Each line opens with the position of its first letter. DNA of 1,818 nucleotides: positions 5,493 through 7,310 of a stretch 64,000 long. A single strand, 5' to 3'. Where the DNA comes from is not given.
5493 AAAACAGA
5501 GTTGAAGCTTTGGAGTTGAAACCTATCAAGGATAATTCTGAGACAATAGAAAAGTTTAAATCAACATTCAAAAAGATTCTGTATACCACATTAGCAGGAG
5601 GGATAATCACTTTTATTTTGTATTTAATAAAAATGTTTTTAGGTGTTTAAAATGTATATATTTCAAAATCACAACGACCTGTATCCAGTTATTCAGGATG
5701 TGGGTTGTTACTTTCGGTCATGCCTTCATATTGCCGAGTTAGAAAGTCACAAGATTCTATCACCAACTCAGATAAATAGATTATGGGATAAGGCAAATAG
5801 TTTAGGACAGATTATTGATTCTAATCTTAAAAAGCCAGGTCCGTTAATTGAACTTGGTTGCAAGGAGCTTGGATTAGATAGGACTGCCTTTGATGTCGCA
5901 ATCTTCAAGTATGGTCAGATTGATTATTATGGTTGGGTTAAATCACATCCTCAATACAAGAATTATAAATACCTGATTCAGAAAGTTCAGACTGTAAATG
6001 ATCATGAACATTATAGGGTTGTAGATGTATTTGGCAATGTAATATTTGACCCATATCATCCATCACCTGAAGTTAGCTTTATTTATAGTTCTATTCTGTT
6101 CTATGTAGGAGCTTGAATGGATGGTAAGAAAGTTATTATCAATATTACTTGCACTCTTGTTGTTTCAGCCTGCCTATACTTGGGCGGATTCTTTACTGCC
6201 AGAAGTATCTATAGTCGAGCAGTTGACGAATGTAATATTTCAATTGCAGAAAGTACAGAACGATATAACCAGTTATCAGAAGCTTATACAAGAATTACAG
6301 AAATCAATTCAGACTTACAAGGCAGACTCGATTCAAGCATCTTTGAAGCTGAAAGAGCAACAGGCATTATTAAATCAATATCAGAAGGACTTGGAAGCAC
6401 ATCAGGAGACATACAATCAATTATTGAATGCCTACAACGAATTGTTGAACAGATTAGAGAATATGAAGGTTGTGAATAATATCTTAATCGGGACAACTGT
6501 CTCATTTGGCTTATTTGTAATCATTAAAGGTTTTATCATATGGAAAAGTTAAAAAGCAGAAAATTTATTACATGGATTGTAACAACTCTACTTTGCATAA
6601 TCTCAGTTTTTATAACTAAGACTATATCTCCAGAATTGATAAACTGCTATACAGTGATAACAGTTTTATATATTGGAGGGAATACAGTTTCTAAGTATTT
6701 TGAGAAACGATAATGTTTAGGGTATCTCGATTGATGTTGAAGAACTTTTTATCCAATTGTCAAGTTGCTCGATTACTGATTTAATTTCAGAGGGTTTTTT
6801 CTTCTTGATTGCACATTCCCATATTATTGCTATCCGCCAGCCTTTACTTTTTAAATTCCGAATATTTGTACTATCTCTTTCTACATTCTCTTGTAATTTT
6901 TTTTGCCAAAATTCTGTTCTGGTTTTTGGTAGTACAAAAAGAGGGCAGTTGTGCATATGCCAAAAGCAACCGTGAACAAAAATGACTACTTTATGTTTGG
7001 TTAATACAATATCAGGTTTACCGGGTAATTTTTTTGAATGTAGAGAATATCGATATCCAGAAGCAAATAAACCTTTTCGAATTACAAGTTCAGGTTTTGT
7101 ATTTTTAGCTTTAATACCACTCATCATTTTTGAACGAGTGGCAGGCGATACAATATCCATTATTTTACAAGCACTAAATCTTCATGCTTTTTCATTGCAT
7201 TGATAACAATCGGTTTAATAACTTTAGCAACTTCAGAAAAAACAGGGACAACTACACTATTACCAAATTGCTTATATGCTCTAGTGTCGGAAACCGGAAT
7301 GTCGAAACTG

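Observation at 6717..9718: Prophage-borne EcoRII-like R-M-Vsr triad with HTH-fused C5-methyltransferase and an inverted-repeat operator containing its own target site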

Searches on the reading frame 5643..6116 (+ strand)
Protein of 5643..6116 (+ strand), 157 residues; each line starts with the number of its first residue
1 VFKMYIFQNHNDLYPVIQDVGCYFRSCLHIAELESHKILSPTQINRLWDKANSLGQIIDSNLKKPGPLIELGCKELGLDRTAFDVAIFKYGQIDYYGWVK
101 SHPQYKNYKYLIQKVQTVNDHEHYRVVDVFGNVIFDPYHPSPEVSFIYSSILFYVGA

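Call 55: search_protein_families(library=phrogs, proteins=[window:5643-6116:+], max_evalue=0.001)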
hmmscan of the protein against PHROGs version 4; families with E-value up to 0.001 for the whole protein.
window:5643-6116:+ (157 aa): 0 families

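Call 56: search_protein_families(library=pfam, proteins=[window:5643-6116:+], max_evalue=0.001)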
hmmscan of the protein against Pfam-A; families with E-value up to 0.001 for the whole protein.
window:5643-6116:+ (157 aa): 0 families

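Call 81: search_dna_similar(query=window:5643-6116:+, collection=phages, mode=protein, max_rows=10, max_evalue=0.01)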
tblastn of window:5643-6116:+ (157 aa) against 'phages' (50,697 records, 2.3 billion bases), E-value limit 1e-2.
No match.

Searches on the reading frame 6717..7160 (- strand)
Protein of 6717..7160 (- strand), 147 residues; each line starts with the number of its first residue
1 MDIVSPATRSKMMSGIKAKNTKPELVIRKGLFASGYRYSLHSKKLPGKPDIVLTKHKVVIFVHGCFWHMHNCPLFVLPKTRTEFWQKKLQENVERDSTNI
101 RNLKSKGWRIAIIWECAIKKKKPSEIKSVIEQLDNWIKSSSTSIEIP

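Call 3: search_protein_families(library=pfam, proteins=[window:6717-7160:-], max_evalue=0.1)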
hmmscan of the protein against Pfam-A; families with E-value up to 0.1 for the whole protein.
window:6717-7160:- (147 aa): 2 families
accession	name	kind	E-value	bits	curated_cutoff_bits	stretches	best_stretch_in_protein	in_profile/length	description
PF03852.21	Vsr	-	9.3e-32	109.2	27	1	1-72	1-72/74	DNA mismatch endonuclease Vsr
PF18741.7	MTES_1575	-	0.0061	17.1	38.2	1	88-133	51-96/96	REase_MTES_1575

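Call 4: search_protein_families(library=ncbifam, proteins=[window:6717-7160:-], max_evalue=0.1)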
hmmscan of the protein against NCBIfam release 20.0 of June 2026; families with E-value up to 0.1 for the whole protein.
window:6717-7160:- (147 aa): 1 family
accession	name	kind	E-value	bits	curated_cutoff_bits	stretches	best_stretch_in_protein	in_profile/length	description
TIGR00632.1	vsr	subfamily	1.1e-44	151.5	97.85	1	1-117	2-119/119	DNA mismatch endonuclease Vsr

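Call 60: search_protein_families(library=padloc, proteins=[window:6717-7160:-], max_evalue=0.001)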
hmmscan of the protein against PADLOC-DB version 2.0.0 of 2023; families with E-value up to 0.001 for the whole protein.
window:6717-7160:- (147 aa): 1 family
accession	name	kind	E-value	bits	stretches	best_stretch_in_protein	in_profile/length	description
PDLC03397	Vsr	-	1.3e-38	130.5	1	2-146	3-147/156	Type II nicking endonuclease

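Call 61: search_protein_families(library=phrogs, proteins=[window:6717-7160:-], max_evalue=0.001)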
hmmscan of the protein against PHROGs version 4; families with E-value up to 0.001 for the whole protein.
window:6717-7160:- (147 aa): 2 families
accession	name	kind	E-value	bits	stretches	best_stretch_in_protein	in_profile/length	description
phrog_13076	-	DNA, RNA and nucleotide metabolism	2.7e-60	203.4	1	3-145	2-144/154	endonuclease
phrog_22677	-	unknown function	0.00018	22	1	50-134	265-349/353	-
